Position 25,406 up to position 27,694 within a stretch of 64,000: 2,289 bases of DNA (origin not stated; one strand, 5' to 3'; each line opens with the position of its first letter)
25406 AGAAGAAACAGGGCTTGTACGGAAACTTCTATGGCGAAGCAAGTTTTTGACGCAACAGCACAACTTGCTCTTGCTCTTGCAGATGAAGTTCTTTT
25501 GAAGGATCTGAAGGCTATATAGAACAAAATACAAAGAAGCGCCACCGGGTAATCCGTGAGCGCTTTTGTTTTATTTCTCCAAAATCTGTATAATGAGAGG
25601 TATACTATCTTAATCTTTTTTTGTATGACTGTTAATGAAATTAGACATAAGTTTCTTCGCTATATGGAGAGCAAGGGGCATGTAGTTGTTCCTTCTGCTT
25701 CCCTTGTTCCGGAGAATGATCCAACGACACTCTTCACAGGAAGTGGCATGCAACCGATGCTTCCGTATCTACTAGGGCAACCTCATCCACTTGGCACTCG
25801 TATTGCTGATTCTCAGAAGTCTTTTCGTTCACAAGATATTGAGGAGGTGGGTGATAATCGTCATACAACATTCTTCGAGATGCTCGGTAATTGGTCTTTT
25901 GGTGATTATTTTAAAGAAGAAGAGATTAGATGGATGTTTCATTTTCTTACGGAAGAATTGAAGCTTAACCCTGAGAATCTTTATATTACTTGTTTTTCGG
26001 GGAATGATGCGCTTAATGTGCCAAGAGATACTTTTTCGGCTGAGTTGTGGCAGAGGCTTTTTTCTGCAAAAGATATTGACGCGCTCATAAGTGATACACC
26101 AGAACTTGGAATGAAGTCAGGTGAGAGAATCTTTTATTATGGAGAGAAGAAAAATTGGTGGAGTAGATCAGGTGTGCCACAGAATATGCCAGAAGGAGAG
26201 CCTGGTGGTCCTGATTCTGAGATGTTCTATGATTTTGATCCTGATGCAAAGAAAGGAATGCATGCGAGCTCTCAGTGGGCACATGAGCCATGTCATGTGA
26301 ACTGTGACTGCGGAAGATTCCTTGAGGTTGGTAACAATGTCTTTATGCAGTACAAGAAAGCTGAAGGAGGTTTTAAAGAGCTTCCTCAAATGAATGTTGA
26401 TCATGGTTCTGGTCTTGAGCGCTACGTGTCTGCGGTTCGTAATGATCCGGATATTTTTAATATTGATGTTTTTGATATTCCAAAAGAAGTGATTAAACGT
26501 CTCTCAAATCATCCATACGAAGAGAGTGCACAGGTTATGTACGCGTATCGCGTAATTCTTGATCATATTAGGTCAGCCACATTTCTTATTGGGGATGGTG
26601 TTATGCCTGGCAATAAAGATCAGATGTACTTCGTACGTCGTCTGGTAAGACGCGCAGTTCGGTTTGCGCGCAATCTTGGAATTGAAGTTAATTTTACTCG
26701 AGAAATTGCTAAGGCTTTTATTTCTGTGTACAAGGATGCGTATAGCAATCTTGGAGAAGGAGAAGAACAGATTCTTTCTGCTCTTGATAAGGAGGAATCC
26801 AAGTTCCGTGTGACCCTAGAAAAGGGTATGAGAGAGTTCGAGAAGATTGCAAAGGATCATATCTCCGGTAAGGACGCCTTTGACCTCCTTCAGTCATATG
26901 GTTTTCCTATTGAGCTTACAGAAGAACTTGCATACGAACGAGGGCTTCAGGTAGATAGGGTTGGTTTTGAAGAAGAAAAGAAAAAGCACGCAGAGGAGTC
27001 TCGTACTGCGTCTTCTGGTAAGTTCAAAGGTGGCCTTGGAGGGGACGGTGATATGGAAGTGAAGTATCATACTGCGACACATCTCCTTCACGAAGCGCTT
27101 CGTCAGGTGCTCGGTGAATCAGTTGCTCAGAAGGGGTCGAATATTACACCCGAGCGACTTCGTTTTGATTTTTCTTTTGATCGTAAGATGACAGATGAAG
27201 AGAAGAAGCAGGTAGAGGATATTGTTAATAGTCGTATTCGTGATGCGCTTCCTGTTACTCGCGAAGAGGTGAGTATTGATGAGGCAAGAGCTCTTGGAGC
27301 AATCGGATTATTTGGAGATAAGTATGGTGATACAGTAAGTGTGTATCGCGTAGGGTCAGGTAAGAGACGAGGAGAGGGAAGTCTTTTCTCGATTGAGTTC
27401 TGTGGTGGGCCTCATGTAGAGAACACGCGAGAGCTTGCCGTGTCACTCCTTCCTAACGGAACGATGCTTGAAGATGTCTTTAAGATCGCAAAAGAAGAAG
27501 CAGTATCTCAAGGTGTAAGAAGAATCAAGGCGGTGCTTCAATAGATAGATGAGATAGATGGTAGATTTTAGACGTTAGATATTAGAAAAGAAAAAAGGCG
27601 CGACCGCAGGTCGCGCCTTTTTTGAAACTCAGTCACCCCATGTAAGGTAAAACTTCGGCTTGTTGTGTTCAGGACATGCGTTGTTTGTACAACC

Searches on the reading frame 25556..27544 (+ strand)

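Call 77: search_protein_families(library=pfam, proteins=[window:25556-27544:+], max_evalue=0.00001)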
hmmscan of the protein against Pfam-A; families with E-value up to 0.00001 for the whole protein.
window:25556-27544:+ (662 aa): 2 families
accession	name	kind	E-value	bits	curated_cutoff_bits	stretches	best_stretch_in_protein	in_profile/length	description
PF01411.24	tRNA-synt_2c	-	1.3e-117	394.1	30.3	1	28-490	1-436/552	tRNA synthetases class II (A)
PF07973.19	tRNA_SAD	-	4e-10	39.9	24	1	594-657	1-43/44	Threonyl and Alanyl tRNA synthetase second additional domain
